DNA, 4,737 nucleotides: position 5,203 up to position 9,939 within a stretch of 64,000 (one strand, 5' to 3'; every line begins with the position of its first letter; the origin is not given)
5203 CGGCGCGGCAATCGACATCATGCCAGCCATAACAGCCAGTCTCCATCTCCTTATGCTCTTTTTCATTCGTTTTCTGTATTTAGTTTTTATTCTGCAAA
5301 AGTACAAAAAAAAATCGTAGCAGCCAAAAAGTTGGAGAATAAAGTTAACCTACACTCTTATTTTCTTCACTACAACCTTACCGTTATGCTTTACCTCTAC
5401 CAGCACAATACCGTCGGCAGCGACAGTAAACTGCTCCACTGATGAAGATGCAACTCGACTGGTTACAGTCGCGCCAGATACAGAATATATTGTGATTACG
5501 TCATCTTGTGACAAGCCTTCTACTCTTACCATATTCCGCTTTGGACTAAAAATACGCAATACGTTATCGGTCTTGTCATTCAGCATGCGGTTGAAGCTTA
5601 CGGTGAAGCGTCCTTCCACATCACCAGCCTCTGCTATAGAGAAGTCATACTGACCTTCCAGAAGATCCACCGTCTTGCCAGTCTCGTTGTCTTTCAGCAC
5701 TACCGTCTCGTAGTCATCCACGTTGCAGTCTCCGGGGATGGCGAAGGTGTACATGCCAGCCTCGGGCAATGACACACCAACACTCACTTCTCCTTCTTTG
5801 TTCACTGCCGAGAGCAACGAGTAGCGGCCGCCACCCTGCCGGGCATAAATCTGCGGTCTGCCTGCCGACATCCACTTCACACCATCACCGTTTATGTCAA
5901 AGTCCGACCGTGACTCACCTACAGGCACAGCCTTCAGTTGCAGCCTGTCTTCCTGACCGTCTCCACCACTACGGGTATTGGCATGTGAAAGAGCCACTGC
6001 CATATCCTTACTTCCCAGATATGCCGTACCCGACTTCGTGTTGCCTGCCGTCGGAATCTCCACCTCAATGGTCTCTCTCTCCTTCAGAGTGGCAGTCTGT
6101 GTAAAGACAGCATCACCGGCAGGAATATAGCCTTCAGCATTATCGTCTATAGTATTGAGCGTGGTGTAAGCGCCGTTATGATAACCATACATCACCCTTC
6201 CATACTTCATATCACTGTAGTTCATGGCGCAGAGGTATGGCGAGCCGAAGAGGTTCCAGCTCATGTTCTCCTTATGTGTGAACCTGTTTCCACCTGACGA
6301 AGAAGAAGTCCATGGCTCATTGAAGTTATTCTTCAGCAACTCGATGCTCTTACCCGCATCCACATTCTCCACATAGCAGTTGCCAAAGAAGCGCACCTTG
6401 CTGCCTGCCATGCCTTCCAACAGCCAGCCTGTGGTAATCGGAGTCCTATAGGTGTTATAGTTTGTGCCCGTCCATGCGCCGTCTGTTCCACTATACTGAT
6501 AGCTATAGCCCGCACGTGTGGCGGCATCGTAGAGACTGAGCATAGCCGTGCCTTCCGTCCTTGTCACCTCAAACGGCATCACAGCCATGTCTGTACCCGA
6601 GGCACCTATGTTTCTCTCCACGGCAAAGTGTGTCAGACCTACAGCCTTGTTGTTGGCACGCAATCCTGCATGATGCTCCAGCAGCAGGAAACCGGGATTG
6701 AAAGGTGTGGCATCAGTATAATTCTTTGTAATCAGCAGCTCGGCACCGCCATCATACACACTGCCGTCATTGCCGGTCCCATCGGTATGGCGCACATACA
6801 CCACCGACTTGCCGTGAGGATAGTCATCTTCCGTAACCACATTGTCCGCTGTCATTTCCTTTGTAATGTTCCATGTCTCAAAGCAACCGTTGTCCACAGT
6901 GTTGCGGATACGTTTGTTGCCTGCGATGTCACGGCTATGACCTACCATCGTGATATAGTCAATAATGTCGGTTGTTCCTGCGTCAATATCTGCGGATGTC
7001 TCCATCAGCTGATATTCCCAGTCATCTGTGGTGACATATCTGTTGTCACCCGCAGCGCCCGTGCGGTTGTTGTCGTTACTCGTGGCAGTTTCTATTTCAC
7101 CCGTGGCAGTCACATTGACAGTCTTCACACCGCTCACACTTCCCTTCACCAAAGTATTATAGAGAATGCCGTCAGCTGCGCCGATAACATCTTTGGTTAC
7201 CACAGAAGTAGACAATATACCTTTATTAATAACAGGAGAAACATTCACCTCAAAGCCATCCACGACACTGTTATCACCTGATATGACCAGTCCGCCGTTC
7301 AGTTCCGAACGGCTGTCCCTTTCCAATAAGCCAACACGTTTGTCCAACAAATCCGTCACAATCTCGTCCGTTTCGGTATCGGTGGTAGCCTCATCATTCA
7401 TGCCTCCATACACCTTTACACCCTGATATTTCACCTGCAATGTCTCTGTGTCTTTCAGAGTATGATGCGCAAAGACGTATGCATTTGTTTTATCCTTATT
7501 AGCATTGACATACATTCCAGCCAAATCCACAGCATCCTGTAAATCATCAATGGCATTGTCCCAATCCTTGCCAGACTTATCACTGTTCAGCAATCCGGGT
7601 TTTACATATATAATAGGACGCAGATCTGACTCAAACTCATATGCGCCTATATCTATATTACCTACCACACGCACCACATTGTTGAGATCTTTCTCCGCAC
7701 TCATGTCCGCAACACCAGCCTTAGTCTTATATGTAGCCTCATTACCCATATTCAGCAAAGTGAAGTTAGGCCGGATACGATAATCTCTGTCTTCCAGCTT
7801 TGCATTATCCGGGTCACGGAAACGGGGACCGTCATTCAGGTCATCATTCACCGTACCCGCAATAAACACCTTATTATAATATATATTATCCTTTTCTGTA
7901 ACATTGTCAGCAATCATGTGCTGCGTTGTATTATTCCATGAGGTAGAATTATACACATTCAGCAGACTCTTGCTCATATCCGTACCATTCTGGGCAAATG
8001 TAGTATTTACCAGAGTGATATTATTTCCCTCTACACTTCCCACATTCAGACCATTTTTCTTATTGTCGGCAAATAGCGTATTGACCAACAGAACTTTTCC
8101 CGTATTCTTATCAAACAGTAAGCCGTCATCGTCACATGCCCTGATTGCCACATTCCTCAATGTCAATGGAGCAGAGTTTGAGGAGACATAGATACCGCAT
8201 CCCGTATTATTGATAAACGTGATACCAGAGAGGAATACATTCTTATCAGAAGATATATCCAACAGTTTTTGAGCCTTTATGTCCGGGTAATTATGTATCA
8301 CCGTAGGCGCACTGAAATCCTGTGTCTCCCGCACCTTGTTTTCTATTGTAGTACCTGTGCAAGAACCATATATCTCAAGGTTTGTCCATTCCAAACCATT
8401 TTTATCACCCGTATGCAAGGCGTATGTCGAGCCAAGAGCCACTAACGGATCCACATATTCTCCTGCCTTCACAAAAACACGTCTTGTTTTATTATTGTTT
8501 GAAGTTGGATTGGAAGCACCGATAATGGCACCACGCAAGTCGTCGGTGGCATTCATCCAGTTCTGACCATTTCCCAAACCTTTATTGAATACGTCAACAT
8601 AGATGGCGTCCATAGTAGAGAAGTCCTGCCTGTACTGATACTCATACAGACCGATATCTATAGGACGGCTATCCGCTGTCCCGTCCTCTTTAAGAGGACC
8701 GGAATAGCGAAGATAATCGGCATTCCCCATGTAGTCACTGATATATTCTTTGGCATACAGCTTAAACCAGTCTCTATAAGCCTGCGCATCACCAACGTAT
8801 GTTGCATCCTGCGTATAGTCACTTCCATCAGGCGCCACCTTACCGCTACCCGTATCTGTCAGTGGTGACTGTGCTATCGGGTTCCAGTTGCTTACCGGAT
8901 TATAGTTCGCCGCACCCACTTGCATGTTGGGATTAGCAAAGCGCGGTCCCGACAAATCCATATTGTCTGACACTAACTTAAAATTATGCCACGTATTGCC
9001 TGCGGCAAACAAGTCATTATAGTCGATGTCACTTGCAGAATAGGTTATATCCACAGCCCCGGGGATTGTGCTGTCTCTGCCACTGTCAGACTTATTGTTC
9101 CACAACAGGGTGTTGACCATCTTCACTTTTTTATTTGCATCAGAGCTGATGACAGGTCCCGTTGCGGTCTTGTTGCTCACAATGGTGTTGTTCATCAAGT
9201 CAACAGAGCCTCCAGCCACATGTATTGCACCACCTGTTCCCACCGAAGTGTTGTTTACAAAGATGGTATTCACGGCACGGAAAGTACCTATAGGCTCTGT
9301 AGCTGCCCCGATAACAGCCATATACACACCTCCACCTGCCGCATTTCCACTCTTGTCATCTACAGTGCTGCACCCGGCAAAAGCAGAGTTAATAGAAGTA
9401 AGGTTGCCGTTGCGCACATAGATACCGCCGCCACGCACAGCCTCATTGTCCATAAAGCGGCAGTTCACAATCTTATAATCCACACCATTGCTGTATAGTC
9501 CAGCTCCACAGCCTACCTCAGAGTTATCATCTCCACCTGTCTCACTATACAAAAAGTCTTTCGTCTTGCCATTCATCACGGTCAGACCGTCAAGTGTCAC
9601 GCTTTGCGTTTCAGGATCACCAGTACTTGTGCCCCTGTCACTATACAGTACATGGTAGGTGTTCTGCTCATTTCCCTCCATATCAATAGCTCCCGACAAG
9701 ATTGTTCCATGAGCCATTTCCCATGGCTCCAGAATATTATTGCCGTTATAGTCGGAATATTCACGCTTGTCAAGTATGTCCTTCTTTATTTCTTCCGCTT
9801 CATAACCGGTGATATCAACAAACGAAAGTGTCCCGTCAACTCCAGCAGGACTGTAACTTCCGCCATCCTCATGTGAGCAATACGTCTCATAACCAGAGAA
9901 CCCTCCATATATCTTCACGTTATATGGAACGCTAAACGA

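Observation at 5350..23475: Type V (Mfa-like) pilus operon whose last gene is a 3,979-aa Pmp-repeat beta-helix protein carrying a T9SS sorting domain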

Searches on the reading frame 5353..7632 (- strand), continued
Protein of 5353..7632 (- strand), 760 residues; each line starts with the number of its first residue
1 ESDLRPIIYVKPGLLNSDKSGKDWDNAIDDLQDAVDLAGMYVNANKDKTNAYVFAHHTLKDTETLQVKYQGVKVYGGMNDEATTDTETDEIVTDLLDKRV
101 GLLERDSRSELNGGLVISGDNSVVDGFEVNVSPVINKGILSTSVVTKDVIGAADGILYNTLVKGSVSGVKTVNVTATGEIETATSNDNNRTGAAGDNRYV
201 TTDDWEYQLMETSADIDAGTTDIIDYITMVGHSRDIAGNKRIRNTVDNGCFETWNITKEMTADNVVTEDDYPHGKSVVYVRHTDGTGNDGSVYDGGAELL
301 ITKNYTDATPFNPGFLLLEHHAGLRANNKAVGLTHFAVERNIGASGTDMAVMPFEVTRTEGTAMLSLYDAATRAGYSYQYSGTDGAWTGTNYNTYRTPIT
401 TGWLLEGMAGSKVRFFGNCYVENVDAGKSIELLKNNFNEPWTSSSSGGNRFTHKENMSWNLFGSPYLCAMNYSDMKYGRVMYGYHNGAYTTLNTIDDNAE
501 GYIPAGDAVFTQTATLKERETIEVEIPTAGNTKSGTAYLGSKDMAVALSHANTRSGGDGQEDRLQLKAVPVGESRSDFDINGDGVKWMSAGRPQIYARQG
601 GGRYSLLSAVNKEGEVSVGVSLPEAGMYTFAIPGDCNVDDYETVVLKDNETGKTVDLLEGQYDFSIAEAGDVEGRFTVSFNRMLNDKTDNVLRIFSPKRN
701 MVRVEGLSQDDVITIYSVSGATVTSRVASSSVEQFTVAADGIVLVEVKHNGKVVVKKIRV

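Call 73: find_encoding_contigs(protein=P0526, flank=10000, max_places=1)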
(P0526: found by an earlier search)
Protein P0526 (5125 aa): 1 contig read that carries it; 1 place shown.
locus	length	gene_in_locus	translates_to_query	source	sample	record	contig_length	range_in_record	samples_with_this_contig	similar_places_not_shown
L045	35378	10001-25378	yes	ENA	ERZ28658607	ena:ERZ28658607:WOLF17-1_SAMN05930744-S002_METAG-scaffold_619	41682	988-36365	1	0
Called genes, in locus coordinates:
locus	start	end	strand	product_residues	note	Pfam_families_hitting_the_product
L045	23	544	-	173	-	-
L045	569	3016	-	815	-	PF07944:Beta-AFase-like_GH127_cat, PF07470:Glyco_hydro_88 (faint), PF20736:Glyco_hydro127M, PF20737:Glyco_hydro127C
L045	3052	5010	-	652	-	PF14508:GH97_N, PF10566:Glyco_hydro_97, PF14509:GH97_C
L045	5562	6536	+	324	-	PF13149:Mfa_like_1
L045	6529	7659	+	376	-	PF13149:Mfa_like_1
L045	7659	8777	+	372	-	PF13149:Mfa_like_1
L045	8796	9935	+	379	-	-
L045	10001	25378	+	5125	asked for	-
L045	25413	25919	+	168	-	PF00293:NUDIX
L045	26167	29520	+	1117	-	PF13620:CarboxypepD_reg, PF13715:CarbopepD_reg_2, PF07715:Plug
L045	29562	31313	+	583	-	PF14322:SusD-like_3, PF07980:SusD_RagB (faint)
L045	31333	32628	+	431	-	PF15890:Peptidase_Mx1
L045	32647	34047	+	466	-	PF14135:DUF4302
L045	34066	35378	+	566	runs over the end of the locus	-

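Call 74: search_solved_structures(query=A5, max_evalue=1)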
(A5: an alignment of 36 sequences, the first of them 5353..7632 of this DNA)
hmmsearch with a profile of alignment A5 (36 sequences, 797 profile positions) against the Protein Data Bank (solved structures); distinct sequences matched with E-value up to 1: 4.
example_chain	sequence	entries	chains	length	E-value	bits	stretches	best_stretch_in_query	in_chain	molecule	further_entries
8gl8_D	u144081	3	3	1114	3.1e-07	32.1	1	650-795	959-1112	RemZ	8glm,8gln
1zi0_A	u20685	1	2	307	0.6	11.2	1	693-770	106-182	DNA gyrase subunit A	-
6mx1_A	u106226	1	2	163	0.96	10.6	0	595-662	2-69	Bifunctional aspartokinase/homoserine dehydrogenase 1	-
4ijs_A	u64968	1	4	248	0.96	10.6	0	702-776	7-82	Nucleoprotein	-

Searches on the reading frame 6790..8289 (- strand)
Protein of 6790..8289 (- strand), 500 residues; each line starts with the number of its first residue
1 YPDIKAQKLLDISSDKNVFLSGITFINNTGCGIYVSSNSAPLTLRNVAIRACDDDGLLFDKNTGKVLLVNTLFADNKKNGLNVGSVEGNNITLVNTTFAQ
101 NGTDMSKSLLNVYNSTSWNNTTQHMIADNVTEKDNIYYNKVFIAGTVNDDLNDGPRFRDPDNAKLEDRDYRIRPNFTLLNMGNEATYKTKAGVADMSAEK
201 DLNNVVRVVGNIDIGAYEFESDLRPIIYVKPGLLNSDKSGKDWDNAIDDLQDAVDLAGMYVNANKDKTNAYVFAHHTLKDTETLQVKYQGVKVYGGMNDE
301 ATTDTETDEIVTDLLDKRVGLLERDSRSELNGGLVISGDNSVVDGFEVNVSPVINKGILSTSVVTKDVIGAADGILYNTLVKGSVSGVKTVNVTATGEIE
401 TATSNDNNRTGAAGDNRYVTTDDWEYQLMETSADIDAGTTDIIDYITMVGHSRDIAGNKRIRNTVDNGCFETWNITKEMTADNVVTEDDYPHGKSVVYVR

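Call 7: search_protein_families(library=pfam, proteins=[window:6790-8289:-], max_evalue=1)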
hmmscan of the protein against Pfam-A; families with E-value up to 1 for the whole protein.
window:6790-8289:- (500 aa): 1 family
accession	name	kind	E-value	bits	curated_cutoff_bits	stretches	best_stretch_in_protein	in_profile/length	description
PF13229.12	Beta_helix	-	6.8e-07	29.5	25.9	1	11-119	50-150/158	Right handed beta helix region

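Call 8: search_protein_families(library=ncbifam, proteins=[window:6790-8289:-], max_evalue=1)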
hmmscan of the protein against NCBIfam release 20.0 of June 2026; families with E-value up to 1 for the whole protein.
window:6790-8289:- (500 aa): 2 families
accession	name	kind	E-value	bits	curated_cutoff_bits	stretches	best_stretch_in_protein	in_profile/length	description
NF041518.1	choice_anch_Q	domain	2.4e-07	30.9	25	2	192-220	29-58/58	choice-of-anchor Q domain-containing protein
NF001539.0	PRK00364.3-5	equivalog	0.022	14.9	122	1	255-312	21-80/91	co-chaperone GroES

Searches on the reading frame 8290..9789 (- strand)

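Call 7: search_protein_families(library=pfam, proteins=[window:8290-9789:-], max_evalue=1)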
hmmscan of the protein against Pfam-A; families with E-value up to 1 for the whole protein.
window:8290-9789:- (500 aa): 2 families
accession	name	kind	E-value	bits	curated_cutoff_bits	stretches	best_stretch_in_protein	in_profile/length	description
PF02415.23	Chlam_PMP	-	0.0026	18.3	20.6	1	174-191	1-18/19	Chlamydia polymorphic membrane protein (Chlamydia_PMP) repeat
PF03743.19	TrbI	-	0.059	13.7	35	1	143-225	99-181/188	Bacterial conjugation TrbI-like protein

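Call 8: search_protein_families(library=ncbifam, proteins=[window:8290-9789:-], max_evalue=1)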
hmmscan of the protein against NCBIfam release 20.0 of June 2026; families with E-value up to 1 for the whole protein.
window:8290-9789:- (500 aa): 1 family
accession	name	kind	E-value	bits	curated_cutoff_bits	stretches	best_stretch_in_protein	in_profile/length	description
TIGR01376.1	POMP_repeat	repeat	0.033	14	15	1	176-193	6-23/28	polymorphic outer membrane protein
